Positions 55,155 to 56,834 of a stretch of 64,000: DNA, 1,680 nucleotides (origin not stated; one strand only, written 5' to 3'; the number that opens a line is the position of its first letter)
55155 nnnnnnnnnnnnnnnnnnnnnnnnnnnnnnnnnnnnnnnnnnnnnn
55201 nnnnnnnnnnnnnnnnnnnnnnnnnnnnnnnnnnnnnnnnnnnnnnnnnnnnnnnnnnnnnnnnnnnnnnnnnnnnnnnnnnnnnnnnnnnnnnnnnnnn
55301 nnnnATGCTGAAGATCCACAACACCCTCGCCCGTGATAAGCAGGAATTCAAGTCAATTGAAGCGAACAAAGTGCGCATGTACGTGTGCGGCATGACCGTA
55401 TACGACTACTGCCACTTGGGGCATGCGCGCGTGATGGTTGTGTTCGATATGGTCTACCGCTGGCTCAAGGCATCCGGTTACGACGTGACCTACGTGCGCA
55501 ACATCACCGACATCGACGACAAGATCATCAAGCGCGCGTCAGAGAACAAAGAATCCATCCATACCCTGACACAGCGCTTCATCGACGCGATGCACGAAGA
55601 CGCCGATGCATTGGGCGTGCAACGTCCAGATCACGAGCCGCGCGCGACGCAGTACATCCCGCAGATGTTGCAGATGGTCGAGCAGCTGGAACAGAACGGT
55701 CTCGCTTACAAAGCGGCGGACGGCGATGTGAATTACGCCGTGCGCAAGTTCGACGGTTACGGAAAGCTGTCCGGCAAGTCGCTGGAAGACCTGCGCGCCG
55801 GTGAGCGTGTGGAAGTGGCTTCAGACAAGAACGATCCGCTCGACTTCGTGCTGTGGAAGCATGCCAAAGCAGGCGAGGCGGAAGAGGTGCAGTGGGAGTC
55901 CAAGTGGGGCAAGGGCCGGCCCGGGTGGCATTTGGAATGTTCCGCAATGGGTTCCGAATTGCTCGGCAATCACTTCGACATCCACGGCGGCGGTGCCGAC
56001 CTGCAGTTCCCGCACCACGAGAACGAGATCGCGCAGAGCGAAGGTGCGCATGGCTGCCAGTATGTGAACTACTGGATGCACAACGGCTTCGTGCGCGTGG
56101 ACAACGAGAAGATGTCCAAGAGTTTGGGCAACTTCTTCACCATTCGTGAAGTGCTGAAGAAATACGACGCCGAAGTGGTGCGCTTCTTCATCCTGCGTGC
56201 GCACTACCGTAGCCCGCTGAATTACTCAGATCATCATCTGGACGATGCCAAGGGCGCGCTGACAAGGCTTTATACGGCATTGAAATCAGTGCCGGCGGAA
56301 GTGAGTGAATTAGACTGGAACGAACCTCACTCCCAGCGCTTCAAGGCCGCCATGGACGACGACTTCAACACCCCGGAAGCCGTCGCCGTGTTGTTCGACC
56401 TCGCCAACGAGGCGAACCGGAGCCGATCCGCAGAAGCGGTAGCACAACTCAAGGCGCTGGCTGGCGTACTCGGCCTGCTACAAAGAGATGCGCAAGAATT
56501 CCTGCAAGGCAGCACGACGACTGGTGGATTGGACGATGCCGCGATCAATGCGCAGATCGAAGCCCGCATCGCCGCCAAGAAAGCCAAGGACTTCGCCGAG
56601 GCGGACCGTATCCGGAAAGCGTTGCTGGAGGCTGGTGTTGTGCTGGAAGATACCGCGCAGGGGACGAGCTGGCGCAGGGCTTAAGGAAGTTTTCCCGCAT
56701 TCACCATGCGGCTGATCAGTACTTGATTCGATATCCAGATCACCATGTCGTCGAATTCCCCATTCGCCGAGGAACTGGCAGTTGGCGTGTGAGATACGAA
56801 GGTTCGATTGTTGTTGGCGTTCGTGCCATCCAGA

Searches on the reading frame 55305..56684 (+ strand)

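Call 79: search_protein_families(library=pfam, proteins=[window:55305-56684:+], max_evalue=0.00001)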
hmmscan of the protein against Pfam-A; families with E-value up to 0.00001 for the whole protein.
window:55305-56684:+ (459 aa): 6 families
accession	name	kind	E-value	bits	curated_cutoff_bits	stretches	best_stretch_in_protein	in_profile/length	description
PF01406.26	tRNA-synt_1e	-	7.1e-137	456.2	27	1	15-316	2-300/301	tRNA synthetases class I (C) catalytic domain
PF09190.17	DALR_2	-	5.6e-16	59.3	22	1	345-393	1-57/57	DALR domain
PF09334.17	tRNA-synt_1g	-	7.6e-14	51.7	20.1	1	248-300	306-358/391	tRNA synthetases class I (M)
PF00133.28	tRNA-synt_1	-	6.9e-08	32.1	22.7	0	258-306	363-412/414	tRNA synthetases class I (I, L, M and V)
PF01921.24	tRNA-synt_1f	-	1.5e-07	31.1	27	0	265-301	277-314/360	tRNA synthetases class I (K)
PF23493.1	CysS_C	-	3.7e-07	30.6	23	1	411-457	5-51/51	Cysteinyl-tRNA ligase anticodon binding domain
